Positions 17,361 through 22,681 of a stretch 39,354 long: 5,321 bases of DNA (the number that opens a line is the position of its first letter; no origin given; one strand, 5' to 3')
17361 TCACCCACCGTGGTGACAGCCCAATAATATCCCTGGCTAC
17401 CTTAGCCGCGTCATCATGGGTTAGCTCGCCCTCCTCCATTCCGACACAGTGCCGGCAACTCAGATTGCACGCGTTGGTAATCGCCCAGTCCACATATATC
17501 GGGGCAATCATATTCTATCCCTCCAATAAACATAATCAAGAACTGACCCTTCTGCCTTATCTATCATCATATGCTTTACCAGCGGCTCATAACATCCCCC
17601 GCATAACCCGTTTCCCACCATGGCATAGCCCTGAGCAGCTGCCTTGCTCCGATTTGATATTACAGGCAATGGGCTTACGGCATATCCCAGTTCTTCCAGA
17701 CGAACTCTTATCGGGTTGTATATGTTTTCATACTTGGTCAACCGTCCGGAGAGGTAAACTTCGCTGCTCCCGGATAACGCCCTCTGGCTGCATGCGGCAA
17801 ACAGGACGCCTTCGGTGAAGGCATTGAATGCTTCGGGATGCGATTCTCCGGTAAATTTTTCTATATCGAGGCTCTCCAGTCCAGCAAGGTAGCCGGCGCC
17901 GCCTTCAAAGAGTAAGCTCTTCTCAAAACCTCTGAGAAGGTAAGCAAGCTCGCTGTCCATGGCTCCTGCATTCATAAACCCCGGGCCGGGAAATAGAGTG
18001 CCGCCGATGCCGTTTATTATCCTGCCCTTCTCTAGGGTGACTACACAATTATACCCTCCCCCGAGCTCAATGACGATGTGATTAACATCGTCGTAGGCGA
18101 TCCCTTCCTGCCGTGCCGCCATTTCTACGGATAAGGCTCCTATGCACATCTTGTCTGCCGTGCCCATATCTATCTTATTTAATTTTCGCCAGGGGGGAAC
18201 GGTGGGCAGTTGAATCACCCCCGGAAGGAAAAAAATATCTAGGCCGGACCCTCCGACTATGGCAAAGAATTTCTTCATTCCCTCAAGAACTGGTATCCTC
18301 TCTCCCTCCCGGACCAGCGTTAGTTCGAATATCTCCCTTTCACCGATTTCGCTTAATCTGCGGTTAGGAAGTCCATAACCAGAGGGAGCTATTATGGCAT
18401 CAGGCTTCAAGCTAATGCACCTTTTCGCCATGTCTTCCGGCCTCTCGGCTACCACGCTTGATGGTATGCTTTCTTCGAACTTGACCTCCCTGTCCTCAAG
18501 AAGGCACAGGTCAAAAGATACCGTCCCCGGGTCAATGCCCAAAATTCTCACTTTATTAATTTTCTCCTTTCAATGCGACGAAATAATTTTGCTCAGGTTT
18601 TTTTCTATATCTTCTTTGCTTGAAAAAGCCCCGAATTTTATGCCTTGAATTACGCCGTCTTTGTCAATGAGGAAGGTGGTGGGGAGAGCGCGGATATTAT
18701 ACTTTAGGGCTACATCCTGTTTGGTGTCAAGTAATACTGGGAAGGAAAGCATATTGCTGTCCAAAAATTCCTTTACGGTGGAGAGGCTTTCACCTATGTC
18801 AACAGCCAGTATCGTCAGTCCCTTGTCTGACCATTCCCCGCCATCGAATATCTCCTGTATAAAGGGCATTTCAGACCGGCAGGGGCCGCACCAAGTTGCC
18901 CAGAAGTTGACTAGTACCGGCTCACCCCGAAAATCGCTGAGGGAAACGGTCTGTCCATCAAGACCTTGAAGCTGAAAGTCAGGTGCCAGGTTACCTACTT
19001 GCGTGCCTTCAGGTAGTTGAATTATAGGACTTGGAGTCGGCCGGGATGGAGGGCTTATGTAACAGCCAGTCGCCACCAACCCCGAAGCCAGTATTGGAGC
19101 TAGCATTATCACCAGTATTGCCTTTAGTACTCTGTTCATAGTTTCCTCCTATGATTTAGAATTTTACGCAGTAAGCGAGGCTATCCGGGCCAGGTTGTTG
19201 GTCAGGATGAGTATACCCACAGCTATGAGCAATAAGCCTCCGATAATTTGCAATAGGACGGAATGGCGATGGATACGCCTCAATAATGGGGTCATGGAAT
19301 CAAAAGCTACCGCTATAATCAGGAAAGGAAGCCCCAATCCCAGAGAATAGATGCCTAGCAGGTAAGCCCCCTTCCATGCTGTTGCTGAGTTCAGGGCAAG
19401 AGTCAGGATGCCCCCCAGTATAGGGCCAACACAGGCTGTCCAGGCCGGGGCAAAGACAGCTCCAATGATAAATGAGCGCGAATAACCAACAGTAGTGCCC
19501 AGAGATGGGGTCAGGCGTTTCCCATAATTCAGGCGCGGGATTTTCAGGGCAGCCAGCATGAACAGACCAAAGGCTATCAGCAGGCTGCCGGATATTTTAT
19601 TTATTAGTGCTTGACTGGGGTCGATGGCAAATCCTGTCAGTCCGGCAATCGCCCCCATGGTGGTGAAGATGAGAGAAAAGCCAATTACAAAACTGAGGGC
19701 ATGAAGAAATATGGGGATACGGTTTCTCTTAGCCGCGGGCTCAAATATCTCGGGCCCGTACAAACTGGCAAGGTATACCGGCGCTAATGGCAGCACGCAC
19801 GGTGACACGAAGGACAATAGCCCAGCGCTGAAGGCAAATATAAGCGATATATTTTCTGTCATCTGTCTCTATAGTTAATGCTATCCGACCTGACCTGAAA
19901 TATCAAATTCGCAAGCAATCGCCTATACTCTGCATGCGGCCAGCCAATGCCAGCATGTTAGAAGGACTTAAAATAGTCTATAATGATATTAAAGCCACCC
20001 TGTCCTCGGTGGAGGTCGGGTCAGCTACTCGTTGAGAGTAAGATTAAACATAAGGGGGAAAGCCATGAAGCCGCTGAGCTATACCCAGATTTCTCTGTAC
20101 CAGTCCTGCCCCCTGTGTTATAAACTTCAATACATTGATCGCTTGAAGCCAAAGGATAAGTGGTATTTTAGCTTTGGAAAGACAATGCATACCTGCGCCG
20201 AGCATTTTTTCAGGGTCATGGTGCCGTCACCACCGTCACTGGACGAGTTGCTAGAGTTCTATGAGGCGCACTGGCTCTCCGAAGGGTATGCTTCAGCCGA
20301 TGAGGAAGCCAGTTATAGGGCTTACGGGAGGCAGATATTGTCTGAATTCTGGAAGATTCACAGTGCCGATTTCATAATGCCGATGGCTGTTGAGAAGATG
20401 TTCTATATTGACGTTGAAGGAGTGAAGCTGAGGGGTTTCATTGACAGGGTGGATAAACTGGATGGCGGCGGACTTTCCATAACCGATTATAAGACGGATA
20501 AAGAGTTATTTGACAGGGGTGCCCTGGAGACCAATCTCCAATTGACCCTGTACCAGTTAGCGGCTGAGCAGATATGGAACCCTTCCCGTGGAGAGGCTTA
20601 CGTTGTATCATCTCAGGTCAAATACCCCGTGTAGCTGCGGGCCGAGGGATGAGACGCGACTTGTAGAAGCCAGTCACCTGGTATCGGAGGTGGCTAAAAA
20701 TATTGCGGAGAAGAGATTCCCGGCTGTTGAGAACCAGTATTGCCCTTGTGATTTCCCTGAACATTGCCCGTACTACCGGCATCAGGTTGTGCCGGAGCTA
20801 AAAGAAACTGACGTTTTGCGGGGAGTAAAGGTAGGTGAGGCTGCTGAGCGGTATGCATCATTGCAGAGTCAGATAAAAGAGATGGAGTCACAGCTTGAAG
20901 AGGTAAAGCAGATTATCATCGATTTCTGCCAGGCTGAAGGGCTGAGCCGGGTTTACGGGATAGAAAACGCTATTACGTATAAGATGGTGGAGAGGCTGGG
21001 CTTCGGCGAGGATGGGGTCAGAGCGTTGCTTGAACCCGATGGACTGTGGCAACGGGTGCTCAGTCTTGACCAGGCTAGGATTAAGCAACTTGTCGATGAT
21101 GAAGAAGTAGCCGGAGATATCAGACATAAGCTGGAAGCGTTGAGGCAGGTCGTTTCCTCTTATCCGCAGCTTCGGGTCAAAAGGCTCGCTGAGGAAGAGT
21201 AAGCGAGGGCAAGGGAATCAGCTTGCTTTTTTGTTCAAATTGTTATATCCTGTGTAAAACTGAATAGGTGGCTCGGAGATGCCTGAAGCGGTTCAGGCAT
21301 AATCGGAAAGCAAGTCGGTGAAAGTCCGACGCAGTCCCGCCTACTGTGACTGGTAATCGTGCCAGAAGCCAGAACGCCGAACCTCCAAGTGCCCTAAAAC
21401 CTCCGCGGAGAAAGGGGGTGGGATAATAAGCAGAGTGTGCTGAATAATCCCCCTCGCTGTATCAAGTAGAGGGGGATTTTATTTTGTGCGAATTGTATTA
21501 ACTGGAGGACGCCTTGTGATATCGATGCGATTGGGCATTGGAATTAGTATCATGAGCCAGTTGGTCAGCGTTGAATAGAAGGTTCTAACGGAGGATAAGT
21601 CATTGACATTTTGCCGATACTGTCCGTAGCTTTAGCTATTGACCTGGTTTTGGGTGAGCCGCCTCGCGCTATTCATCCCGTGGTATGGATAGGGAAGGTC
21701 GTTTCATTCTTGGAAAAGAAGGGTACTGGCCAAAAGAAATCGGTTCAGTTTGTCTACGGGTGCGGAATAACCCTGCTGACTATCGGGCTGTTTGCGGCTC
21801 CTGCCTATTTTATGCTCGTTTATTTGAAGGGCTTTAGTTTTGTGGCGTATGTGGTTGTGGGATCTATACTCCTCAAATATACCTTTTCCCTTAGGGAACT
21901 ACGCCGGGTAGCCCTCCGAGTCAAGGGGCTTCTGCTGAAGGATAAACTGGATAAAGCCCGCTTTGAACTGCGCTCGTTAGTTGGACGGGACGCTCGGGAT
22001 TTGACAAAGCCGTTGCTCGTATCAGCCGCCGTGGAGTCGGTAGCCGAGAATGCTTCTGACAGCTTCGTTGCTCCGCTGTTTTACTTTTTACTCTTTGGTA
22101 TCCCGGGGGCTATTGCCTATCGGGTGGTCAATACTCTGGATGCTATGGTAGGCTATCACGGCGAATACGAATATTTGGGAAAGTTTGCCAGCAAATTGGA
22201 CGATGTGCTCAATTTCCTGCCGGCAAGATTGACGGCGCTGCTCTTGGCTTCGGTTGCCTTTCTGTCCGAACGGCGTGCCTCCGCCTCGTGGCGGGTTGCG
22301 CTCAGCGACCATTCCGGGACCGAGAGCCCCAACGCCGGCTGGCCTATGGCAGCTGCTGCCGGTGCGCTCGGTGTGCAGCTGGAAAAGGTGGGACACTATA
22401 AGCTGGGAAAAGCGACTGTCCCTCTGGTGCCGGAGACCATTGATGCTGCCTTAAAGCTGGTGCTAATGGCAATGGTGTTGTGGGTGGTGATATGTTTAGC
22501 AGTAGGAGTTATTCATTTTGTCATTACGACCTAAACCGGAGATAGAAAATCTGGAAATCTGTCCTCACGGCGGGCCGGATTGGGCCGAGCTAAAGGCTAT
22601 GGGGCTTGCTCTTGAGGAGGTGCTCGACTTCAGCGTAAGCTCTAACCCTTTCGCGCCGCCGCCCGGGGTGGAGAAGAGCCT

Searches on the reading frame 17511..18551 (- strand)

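Call 9: search_protein_families(library=pfam, proteins=[window:17511-18551:-])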
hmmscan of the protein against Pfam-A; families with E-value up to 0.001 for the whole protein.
window:17511-18551:- (347 aa): 1 family
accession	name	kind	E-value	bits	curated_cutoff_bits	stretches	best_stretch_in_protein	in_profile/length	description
PF07318.18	DUF1464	-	1.4e-89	300.9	23.5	1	5-341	1-325/327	Protein of unknown function (DUF1464)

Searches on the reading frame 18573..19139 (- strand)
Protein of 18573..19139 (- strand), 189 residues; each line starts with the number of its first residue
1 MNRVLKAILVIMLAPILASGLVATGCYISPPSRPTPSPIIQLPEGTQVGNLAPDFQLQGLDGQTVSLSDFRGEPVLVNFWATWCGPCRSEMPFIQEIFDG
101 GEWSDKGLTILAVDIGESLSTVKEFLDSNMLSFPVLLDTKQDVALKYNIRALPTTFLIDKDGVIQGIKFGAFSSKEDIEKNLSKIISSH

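Call 9: search_protein_families(library=pfam, proteins=[window:18573-19139:-])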
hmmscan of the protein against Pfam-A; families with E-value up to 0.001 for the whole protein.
window:18573-19139:- (189 aa): 5 families
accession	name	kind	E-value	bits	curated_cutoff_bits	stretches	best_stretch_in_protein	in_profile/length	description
PF00578.27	AhpC-TSA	-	1.9e-31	109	26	1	48-165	1-122/124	AhpC/TSA family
PF08534.16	Redoxin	-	1.5e-28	99.9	26.6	1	47-179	1-145/148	Redoxin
PF13905.12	Thioredoxin_8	-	1.3e-13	51.5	27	1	72-162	1-92/94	Thioredoxin-like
PF00085.26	Thioredoxin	-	1e-12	48.4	23.5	1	73-125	19-68/103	Thioredoxin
PF13098.12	Thioredoxin_2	-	1.9e-07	31.8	27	1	72-174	5-97/104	Thioredoxin-like domain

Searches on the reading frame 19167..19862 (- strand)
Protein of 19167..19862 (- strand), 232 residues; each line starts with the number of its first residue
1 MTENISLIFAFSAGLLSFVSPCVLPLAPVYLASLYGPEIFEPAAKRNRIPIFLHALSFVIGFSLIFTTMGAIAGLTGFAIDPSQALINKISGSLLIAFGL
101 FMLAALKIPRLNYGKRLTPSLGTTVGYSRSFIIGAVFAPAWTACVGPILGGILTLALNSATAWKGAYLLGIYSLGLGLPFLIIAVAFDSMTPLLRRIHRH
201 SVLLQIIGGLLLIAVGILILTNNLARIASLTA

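Call 73: search_protein_families(library=pfam, proteins=[window:19167-19862:-], max_evalue=0.00001)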
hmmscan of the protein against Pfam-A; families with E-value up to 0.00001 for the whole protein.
window:19167-19862:- (232 aa): 2 families
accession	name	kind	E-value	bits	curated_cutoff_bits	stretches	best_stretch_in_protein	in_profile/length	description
PF02683.22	DsbD_TM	-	7.6e-16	58.5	27.1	1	7-221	5-216/219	Cytochrome C biogenesis protein transmembrane domain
PF13386.12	DsbD_2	-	3.7e-09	37.2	24.9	1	10-217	2-198/199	Cytochrome C biogenesis protein transmembrane region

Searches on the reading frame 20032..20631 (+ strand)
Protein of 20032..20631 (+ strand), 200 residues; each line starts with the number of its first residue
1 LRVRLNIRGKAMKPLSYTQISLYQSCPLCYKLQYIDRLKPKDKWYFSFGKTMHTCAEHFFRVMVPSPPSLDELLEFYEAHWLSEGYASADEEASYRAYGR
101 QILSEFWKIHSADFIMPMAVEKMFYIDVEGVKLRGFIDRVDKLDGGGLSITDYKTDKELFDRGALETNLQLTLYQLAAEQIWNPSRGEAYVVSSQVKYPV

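Call 73: search_protein_families(library=pfam, proteins=[window:20032-20631:+], max_evalue=0.00001)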
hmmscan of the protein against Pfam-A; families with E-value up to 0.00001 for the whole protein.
window:20032-20631:+ (200 aa): 1 family
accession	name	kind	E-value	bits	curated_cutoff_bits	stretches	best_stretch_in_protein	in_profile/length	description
PF12705.13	PDDEXK_1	-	1.2e-29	104.4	22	1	15-187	2-182/247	PD-(D/E)XK nuclease superfamily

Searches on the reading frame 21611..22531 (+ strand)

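Call 73: search_protein_families(library=pfam, proteins=[window:21611-22531:+], max_evalue=0.00001)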
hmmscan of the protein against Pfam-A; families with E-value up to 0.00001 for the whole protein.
window:21611-22531:+ (307 aa): 1 family
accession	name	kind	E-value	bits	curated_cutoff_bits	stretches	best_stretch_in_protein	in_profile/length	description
PF03186.18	CobD_Cbib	-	3.5e-87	292.7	34.4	1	5-281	2-279/282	CobD/Cbib protein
